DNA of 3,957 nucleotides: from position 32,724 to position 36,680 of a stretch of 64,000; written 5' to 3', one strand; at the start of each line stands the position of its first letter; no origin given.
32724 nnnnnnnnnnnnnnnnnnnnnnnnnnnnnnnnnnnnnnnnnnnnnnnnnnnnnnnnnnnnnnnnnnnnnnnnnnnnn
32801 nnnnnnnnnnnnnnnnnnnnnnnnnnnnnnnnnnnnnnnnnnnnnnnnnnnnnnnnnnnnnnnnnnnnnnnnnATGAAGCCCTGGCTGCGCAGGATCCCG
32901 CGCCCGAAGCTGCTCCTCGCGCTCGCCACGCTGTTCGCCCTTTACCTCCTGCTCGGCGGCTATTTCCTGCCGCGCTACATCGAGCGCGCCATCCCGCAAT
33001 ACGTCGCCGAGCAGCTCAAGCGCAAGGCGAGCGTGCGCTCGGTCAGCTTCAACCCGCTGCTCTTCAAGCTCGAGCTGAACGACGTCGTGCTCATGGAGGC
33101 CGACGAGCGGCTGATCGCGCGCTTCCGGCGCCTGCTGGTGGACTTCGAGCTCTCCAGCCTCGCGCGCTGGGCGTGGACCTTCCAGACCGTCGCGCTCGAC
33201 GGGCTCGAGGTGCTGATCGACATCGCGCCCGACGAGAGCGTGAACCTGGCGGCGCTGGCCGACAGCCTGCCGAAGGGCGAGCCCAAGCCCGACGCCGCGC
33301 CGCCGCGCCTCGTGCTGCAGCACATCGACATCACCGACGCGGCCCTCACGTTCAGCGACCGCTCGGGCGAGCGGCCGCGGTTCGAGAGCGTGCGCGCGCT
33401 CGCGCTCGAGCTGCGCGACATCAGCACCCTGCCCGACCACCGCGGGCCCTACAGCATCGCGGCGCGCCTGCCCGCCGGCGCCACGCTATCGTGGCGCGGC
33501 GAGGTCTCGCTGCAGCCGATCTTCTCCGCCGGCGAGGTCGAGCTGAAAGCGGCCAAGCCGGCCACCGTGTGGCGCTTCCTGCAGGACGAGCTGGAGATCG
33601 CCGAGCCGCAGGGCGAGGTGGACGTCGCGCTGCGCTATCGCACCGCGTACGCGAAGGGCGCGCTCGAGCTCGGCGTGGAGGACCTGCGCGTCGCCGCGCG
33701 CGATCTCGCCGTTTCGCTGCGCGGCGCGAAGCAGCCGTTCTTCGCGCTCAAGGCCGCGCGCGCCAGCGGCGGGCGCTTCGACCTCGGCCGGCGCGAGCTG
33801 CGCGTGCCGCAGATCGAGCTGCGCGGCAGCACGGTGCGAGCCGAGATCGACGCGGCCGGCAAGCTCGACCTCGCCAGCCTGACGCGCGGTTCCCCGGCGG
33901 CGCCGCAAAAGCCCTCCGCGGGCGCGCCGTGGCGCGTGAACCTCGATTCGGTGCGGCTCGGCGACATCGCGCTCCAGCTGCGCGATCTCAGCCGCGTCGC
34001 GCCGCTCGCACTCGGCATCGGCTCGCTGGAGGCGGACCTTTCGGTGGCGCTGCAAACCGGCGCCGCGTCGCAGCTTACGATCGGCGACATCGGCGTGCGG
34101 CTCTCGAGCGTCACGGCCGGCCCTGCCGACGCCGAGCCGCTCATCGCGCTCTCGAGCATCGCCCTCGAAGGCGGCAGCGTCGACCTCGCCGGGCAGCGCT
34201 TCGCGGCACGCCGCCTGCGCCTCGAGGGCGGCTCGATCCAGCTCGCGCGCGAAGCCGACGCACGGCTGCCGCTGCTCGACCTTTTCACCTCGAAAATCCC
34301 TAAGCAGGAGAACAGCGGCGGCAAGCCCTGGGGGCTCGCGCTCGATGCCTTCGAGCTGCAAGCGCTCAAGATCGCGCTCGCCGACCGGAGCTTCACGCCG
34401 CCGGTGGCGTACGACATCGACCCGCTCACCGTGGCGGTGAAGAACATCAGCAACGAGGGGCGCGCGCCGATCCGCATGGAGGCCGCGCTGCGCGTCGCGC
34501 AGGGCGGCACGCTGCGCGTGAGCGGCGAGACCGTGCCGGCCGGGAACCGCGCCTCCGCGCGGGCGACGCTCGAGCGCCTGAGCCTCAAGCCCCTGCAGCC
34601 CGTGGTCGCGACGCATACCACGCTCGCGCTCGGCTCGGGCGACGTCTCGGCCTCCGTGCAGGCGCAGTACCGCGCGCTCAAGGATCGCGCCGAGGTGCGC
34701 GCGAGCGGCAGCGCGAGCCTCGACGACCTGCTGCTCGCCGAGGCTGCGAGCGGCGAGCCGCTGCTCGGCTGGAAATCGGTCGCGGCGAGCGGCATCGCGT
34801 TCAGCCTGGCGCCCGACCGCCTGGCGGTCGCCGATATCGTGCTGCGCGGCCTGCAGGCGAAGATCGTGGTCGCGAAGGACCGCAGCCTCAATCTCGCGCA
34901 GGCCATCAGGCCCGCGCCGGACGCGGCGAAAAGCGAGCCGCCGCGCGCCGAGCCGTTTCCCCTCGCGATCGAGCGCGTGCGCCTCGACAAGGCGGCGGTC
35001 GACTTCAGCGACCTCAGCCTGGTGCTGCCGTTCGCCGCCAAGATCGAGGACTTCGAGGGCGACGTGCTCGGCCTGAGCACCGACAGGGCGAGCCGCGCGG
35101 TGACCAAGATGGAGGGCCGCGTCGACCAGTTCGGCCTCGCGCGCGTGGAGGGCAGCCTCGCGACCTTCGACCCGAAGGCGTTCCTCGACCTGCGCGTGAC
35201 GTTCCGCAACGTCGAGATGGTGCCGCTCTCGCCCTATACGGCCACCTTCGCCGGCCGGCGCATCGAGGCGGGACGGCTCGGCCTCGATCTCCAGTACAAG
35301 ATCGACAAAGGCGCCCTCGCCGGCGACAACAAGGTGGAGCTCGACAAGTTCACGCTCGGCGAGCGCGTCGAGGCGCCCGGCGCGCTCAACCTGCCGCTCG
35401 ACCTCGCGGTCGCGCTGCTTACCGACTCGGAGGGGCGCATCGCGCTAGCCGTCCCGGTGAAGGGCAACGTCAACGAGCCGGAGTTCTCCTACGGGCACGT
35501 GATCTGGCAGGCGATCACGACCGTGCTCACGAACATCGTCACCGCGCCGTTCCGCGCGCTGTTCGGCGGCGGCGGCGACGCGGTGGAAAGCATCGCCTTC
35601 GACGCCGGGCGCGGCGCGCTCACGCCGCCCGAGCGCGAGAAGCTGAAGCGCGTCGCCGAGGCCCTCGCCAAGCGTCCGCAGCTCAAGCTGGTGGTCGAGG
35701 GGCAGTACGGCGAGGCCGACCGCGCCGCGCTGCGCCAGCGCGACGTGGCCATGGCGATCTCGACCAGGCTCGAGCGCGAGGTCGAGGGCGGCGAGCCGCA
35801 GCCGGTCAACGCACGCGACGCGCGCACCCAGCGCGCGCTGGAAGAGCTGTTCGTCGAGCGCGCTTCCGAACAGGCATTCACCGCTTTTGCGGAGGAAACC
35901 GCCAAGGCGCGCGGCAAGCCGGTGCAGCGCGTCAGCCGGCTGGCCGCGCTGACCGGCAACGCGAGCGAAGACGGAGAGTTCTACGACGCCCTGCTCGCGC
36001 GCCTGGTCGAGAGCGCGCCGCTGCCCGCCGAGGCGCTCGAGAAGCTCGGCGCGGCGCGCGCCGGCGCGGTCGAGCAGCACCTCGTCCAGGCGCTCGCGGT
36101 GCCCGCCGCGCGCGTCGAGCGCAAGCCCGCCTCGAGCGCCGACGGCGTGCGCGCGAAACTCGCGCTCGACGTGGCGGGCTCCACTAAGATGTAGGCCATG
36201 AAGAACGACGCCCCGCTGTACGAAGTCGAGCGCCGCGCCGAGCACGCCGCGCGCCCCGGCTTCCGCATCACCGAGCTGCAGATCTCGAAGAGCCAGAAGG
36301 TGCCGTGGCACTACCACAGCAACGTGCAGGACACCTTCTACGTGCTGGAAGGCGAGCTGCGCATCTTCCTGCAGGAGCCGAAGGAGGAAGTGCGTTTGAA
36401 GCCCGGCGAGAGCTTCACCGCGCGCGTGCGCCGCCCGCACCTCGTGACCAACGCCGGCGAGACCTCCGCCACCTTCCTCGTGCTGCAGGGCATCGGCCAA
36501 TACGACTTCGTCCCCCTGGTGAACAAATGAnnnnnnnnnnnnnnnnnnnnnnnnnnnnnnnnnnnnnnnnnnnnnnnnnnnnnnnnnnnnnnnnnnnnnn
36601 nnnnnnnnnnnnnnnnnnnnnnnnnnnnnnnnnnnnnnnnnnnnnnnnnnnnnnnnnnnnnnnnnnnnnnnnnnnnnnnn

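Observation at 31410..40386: Ten-gene, almost gap-free, translationally coupled operon of mixed function with no pathway I can name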

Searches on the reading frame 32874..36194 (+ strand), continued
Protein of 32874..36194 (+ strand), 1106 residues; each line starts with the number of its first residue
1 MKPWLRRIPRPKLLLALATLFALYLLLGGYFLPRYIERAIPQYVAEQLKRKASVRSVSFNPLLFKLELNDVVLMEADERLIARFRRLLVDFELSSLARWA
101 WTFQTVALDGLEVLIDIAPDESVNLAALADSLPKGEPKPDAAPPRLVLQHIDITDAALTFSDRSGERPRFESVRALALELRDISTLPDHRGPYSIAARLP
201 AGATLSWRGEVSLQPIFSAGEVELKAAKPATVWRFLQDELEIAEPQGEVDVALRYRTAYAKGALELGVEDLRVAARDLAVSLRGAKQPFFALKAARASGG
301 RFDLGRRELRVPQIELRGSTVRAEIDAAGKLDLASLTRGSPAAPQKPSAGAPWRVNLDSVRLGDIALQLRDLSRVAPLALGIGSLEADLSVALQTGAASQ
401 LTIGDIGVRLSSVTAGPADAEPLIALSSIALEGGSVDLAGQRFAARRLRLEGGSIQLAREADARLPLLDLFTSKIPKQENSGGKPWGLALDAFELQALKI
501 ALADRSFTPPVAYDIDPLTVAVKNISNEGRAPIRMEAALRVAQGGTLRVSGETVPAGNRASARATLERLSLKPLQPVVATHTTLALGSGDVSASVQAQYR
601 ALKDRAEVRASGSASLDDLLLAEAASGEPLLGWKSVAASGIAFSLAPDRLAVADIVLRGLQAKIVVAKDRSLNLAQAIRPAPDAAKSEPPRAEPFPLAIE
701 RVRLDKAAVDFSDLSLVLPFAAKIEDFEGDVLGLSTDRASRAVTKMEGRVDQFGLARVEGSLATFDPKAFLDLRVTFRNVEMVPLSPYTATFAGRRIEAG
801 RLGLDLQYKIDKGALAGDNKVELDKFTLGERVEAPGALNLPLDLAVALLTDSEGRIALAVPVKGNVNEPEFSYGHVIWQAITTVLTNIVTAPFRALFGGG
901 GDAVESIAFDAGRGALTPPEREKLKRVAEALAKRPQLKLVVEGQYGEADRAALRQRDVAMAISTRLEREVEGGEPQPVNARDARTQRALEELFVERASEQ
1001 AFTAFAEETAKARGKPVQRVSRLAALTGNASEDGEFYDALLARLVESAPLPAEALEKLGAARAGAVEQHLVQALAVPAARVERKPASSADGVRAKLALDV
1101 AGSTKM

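Call 37: find_encoding_contigs(protein=P0136, flank=7000, max_places=1)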
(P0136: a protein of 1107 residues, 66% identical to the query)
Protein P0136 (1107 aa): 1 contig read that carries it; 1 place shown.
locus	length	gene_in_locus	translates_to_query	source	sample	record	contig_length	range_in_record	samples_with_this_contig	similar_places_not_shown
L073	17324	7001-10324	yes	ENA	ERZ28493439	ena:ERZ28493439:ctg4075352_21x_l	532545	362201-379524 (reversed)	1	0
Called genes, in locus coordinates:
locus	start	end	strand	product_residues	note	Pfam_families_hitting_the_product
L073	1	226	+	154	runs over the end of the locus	-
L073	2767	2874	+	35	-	-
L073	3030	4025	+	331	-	PF03401:TctC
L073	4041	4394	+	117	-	PF07883:Cupin_2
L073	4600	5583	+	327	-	PF00389:2-Hacid_dh (weak), PF02826:2-Hacid_dh_C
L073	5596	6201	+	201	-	PF10067:DUF2306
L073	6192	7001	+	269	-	PF01209:Ubie_methyltran, PF13489:Methyltransf_23, PF05175:MTS (weak), PF02390:Methyltransf_4, PF08241:Methyltransf_11, PF08242:Methyltransf_12, PF13649:Methyltransf_25, PF13847:Methyltransf_31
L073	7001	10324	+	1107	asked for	PF05359:DUF748, PF13116:YhdP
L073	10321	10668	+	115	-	PF07883:Cupin_2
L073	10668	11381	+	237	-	PF00497:SBP_bac_3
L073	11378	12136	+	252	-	PF00462:Glutaredoxin, PF05163:DinB (faint), PF12867:DinB_2 (weak)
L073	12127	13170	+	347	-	PF21320:WHD_Rv2258c, PF13489:Methyltransf_23, PF01209:Ubie_methyltran (weak), PF05175:MTS, PF13847:Methyltransf_31, PF08241:Methyltransf_11, PF08242:Methyltransf_12, PF13649:Methyltransf_25, +2 more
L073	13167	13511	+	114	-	PF04020:Phage_holin_4_2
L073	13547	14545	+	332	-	PF09949:APP1_cat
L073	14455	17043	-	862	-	PF13188:PAS_8 (faint), PF08447:PAS_3, PF00989:PAS, PF08448:PAS_4, PF08447:PAS_3, PF13426:PAS_9 (weak), PF00990:GGDEF, PF00563:EAL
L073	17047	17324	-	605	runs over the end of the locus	PF05157:MshEN, PF00437:T2SSE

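Call 38: find_encoding_contigs(protein=P0177, flank=7000, max_places=1)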
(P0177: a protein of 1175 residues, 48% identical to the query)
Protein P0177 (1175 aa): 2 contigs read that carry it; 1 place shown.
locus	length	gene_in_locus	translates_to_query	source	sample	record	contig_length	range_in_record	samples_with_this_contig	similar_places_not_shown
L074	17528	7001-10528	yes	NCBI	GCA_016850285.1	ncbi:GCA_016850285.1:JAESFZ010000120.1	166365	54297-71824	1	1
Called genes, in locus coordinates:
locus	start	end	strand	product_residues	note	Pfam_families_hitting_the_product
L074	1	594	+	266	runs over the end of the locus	PF13476:AAA_23 (weak), PF00005:ABC_tran, PF13401:AAA_22 (faint), PF13555:AAA_29 (weak), PF13304:AAA_21 (faint)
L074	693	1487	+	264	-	PF00528:BPD_transp_1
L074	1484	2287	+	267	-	PF00528:BPD_transp_1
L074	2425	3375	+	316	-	PF00768:Peptidase_S11, PF13354:Beta-lactamase2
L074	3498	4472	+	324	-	PF10017:Methyltransf_33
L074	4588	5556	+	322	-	PF03401:TctC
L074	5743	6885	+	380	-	PF07690:MFS_1, PF12832:MFS_1_like (weak), PF07690:MFS_1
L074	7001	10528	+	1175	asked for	PF05359:DUF748, PF13116:YhdP (weak), PF05170:AsmA (faint)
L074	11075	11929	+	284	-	PF13489:Methyltransf_23, PF08242:Methyltransf_12 (faint)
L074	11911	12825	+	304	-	PF00535:Glycos_transf_2, PF13641:Glyco_tranf_2_3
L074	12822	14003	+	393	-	-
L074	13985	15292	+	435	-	PF13439:Glyco_transf_4 (weak), PF20706:GT4-conflict, PF00534:Glycos_transf_1, PF13692:Glyco_trans_1_4, PF13524:Glyco_trans_1_2 (weak)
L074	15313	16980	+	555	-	PF22842:Pel9A-like_beta_helix (faint), PF13229:Beta_helix, PF05048:NosD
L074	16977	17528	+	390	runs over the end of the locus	PF13439:Glyco_transf_4, PF13579:Glyco_trans_4_4, PF00534:Glycos_transf_1, PF13692:Glyco_trans_1_4, PF13524:Glyco_trans_1_2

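Call 39: find_encoding_contigs(protein=P0239, flank=7000, max_places=1)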
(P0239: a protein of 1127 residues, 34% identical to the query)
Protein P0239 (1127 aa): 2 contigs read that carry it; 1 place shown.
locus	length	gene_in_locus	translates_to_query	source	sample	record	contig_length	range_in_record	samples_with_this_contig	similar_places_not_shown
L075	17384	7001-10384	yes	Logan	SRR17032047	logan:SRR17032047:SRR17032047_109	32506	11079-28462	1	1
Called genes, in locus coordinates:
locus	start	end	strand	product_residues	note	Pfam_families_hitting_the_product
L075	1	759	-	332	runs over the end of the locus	PF12852:Cupin_6, PF00165:HTH_AraC (faint), PF12833:HTH_18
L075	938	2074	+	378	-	PF07690:MFS_1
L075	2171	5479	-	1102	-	PF15976:CooC_C (faint), PF07679:I-set (faint), PF13620:CarboxypepD_reg, PF13715:CarbopepD_reg_2 (faint), PF13927:Ig_3 (faint)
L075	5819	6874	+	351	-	-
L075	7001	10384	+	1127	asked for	PF05170:AsmA (faint), PF05359:DUF748, PF00691:OmpA (faint)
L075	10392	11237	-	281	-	PF00126:HTH_1, PF03466:LysR_substrate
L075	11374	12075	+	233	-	PF00702:Hydrolase, PF13419:HAD_2, PF13242:Hydrolase_like (weak)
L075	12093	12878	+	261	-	PF00596:Aldolase_II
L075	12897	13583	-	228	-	-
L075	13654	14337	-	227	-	-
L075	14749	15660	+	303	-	PF00486:Trans_reg_C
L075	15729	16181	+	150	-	PF00903:Glyoxalase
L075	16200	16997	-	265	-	PF05630:NPP1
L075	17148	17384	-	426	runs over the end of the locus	PF00034:Cytochrom_C, PF13442:Cytochrome_CBB3 (weak)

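Call 48: search_protein_families(library=padloc, proteins=[window:32874-36194:+], max_evalue=0.001)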
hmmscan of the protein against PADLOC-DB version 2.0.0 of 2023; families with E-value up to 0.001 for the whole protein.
window:32874-36194:+ (1106 aa): 0 families

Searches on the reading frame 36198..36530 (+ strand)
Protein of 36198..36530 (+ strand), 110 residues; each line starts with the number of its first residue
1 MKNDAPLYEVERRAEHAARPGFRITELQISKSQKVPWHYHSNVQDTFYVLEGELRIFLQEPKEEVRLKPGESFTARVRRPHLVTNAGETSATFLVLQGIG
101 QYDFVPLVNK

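Call 5: search_protein_families(library=pfam, proteins=[window:36198-36530:+], max_evalue=0.01)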
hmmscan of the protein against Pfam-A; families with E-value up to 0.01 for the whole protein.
window:36198-36530:+ (110 aa): 4 families
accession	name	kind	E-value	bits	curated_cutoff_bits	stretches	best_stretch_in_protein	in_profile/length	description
PF07883.17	Cupin_2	-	4.9e-13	49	27.2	1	30-95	6-68/70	Cupin domain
PF00190.28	Cupin_1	-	0.00017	21.6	22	1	35-95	46-111/151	Cupin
PF06339.18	Ectoine_synth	-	0.0066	17.1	27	1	18-86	31-98/127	Ectoine synthase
PF05899.18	Cupin_3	-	0.008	16.3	23.5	0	37-76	19-57/74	EutQ-like cupin domain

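Call 6: search_protein_families(library=ncbifam, proteins=[window:36198-36530:+], max_evalue=0.01)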
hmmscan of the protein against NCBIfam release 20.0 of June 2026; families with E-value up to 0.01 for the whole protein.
window:36198-36530:+ (110 aa): 1 family
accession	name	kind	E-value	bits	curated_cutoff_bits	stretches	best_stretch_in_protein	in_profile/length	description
NF009806.0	PRK13290.1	subfamily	0.004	17.2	128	1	19-86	32-98/130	ectoine synthase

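Call 48: search_protein_families(library=padloc, proteins=[window:36198-36530:+], max_evalue=0.001)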
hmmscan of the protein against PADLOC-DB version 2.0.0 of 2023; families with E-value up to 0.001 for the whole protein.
window:36198-36530:+ (110 aa): 0 families
